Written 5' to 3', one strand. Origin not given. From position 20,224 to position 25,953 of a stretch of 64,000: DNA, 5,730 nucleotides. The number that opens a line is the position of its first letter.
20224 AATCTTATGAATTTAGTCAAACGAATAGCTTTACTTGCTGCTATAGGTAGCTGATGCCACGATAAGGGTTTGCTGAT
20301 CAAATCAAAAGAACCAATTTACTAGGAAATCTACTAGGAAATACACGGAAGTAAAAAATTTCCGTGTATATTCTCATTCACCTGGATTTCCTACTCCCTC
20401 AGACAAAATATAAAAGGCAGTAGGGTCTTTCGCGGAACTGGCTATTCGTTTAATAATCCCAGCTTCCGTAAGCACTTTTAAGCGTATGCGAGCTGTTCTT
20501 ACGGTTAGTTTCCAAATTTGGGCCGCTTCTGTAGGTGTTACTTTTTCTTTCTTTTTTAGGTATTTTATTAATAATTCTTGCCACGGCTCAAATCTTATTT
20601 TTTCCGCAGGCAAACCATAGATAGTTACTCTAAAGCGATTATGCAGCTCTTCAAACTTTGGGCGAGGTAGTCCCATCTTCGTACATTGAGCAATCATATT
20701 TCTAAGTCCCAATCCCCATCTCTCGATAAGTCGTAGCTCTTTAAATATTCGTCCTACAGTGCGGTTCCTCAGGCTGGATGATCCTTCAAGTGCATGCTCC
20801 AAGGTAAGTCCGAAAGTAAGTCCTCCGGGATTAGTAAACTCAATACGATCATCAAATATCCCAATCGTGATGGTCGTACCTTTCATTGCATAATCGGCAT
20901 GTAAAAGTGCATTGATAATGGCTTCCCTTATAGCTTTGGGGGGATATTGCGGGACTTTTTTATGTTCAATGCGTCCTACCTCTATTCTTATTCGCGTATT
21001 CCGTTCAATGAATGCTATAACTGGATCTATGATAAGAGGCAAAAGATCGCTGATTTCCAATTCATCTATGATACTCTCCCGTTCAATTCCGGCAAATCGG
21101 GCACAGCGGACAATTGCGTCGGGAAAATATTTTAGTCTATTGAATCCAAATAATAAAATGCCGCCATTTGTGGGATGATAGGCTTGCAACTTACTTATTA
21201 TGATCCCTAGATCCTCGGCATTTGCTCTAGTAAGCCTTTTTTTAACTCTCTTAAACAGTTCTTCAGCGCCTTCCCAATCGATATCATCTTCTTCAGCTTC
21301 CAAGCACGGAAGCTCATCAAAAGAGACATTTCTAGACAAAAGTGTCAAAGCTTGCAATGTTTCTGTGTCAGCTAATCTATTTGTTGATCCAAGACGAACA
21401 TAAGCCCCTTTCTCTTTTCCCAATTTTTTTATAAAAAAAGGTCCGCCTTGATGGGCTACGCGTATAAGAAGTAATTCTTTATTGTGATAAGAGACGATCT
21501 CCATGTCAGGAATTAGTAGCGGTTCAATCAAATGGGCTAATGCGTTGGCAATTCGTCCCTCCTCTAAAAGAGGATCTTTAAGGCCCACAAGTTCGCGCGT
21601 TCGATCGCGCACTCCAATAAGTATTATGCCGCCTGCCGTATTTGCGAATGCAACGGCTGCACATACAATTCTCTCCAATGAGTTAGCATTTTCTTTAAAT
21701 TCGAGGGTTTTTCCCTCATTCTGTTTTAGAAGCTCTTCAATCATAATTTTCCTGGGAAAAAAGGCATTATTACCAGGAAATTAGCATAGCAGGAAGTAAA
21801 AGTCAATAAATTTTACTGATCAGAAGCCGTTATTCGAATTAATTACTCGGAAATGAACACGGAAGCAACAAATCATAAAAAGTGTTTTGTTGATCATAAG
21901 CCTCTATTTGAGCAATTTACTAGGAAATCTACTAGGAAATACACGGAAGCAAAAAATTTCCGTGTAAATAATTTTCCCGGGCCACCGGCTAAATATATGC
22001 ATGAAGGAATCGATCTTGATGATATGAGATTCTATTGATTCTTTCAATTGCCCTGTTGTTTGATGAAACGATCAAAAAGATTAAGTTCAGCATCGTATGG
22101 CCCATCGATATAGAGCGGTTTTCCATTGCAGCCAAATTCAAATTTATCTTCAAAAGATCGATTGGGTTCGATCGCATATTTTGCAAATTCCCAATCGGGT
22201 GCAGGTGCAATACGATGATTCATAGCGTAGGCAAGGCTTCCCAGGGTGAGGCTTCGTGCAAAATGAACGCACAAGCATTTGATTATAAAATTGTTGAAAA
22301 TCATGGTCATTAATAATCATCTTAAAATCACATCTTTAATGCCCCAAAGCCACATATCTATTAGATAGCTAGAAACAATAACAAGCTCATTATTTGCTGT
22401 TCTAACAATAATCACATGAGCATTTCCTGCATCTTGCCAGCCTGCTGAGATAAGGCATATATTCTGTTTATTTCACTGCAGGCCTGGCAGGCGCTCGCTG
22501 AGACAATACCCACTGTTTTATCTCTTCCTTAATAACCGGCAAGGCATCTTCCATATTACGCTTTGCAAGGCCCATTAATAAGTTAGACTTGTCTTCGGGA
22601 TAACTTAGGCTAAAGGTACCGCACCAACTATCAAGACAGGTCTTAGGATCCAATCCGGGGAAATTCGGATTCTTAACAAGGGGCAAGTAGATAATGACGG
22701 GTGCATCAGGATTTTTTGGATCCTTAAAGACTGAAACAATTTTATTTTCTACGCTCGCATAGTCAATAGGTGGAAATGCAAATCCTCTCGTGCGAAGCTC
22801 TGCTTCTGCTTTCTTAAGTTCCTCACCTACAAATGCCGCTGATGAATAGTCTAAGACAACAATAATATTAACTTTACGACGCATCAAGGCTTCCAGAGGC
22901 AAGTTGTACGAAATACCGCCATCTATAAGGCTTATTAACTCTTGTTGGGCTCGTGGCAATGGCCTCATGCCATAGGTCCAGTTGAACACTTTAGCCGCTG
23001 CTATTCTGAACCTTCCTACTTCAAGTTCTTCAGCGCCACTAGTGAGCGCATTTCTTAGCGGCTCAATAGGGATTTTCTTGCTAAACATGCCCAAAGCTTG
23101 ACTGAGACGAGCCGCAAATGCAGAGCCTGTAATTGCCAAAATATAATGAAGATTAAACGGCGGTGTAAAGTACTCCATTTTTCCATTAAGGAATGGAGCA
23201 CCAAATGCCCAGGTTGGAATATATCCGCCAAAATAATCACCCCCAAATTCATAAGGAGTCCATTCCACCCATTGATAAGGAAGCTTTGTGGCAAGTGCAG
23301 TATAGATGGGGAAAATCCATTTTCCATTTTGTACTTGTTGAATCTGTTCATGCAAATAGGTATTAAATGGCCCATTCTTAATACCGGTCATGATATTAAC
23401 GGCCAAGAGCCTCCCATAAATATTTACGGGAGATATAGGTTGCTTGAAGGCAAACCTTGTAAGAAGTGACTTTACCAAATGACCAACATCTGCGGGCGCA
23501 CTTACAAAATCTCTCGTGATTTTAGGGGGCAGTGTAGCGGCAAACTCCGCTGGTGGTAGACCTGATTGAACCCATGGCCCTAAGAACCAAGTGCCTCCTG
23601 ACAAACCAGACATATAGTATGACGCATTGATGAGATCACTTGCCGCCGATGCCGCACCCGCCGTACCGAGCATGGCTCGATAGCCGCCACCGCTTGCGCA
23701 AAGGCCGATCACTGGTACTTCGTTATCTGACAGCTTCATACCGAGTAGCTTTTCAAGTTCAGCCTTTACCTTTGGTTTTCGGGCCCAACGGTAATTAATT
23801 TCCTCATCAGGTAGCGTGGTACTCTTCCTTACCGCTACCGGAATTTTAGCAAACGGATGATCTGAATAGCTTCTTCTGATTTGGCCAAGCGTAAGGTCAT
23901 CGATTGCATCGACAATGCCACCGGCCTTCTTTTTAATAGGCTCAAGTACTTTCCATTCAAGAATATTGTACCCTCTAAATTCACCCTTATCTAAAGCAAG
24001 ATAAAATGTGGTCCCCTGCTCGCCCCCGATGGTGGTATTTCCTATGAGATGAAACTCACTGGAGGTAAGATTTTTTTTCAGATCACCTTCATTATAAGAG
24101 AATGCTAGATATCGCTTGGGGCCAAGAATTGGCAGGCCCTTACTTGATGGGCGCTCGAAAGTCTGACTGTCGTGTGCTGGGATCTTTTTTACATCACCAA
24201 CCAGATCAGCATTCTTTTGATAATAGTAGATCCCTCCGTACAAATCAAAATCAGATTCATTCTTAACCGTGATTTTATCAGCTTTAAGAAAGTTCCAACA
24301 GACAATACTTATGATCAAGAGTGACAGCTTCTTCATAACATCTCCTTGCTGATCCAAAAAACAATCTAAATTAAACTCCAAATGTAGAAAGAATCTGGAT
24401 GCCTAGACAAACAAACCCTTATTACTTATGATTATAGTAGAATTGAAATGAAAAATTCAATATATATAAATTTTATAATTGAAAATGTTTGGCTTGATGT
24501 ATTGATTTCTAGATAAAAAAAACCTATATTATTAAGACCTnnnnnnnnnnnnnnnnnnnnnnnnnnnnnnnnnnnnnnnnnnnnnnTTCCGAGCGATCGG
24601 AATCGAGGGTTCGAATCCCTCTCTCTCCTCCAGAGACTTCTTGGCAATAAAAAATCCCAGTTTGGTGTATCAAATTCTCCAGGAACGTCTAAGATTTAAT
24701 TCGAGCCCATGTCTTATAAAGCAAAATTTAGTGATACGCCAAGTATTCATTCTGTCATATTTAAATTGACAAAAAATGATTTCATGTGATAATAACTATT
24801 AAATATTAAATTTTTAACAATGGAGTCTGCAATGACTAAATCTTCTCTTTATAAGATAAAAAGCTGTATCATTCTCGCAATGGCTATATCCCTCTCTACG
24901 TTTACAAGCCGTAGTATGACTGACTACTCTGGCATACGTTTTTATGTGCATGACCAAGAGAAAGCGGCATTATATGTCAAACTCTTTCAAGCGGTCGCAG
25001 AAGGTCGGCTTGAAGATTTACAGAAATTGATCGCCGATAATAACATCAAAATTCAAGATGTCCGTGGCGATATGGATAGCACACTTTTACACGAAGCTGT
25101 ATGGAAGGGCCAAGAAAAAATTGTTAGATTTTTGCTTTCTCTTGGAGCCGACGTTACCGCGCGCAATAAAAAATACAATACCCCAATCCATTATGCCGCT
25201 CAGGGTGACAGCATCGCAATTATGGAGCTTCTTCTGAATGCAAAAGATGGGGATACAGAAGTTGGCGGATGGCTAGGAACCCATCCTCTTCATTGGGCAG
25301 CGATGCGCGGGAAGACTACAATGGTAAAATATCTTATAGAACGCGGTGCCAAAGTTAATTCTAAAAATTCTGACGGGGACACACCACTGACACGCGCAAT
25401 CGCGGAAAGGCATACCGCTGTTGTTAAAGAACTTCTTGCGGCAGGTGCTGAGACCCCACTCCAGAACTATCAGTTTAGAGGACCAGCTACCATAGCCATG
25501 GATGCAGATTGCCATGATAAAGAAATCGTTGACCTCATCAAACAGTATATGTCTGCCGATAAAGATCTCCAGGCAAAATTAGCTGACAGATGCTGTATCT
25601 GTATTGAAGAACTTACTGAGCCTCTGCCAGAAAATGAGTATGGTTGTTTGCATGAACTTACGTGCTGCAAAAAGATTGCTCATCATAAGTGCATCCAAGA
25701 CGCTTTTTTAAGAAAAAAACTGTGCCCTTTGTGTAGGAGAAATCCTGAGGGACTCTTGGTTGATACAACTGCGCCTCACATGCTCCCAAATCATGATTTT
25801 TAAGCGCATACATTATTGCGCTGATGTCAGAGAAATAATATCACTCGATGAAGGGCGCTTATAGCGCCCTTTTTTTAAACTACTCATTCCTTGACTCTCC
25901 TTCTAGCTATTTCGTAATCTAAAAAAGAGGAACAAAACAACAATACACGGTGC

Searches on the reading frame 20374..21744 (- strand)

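Call 5: search_protein_families(library=pfam, proteins=[window:20374-21744:-], max_evalue=0.001)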
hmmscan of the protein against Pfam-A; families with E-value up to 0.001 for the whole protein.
window:20374-21744:- (456 aa): 3 families
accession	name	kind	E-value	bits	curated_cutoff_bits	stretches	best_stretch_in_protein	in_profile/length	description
PF13749.12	HATPase_c_4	-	2.5e-25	88.7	26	1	289-375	1-89/89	Putative ATP-dependent DNA helicase recG C-terminal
PF04326.19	SLFN_AlbA_2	-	7.3e-20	72.1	25.3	1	10-125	1-117/118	Schlafen, AlbA_2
PF08220.18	HTH_DeoR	-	0.0003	20.9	21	1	389-434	2-47/57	DeoR-like helix-turn-helix domain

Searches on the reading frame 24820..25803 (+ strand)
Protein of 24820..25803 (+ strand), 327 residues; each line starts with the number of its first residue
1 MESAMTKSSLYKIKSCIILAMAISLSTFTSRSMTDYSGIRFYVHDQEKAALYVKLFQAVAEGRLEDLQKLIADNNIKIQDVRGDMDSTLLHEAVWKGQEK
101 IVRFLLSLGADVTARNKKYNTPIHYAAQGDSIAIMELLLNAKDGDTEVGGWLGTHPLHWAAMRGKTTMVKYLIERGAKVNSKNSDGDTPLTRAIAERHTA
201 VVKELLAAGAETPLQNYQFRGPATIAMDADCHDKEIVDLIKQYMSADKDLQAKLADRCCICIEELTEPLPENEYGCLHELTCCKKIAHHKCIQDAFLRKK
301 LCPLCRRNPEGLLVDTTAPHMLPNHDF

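Call 5: search_protein_families(library=pfam, proteins=[window:24820-25803:+], max_evalue=0.001)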
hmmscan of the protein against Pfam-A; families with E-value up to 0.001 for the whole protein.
window:24820-25803:+ (327 aa): 8 families
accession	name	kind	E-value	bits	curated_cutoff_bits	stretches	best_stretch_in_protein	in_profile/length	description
PF00023.36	Ank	-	5.1e-29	99.1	21.1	2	153-183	2-32/33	Ankyrin repeat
PF12796.13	Ank_2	-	8.1e-27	94.1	27.3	2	152-213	28-87/90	Ankyrin repeats (3 copies)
PF13637.12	Ank_4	-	1.7e-22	79.4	22.7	2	157-203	1-47/50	Ankyrin repeats (many copies)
PF13606.12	Ank_3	-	1.6e-20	71.1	22.3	1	155-180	4-29/30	Ankyrin repeat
PF13857.12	Ank_5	-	5.2e-15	55.8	27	2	153-193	16-56/56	Ankyrin repeats (many copies)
PF24521.3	Ank_KRIT1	-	2.5e-11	43.9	80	1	77-145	36-111/149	KRIT1 ankyrin-repeats domain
PF23745.1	ANK_LRRK2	-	5.8e-08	33.1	27.5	0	61-142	7-87/130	LRRK2 ANK repeat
PF13639.12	zf-RING_2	-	0.00023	21.8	27.3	1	257-306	2-44/44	Ring finger domain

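Call 79: search_protein_families(library=ncbifam, proteins=[window:24820-25803:+], max_evalue=0.01)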
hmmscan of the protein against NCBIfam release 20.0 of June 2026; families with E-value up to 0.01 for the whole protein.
window:24820-25803:+ (327 aa): 10 families
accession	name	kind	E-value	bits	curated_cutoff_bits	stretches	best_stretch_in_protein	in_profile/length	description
NF043029.1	T4SS_AnkY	equivalog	7.2e-20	70.9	600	2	156-231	461-536/543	Dot/Icm T4SS effector AnkY/LegA9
NF043022.1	T4SS_AnkG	equivalog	2.5e-15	56.2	500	2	118-228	329-445/455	Dot/Icm T4SS effector AnkG/AnkZ/LegA7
NF041931.2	MzaA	equivalog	1.9e-12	46.8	800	1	159-255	8-103/726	MZA anti-phage system associated sigma-70 family RNA polymerase sigma factor MzaA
NF043021.1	T4SS_AnkF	equivalog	3.4e-10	38.9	1000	2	124-198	590-646/917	Dot/Icm T4SS effector AnkF/LegA14/Ceg31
NF043023.1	T4SS_AnkH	equivalog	3.7e-10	39.1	600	2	154-235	33-112/467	Dot/Icm T4SS effector AnkH/LegA3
NF043028.1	T4SS_AnkX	equivalog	4.4e-10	38.4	1400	1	73-227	569-727/938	Dot/Icm T4SS effector AnkN/AnkX/LegA8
TIGR00870.1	trp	subfamily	8e-08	30.8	498.75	1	54-180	58-158/747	transient-receptor-potential calcium channel protein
NF043019.1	T4SS_AnkC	equivalog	5.6e-07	28.8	450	0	78-143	159-225/459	Dot/Icm T4SS effector AnkC/LegA12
NF007214.0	PRK09636.1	subfamily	0.0011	18.2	271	1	40-118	165-240/293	RNA polymerase sigma factor SigJ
NF043024.1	T4SS_AnkI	equivalog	0.0012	17.6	550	0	156-194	244-283/439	Dot/Icm T4SS effector AnkI/LegAS4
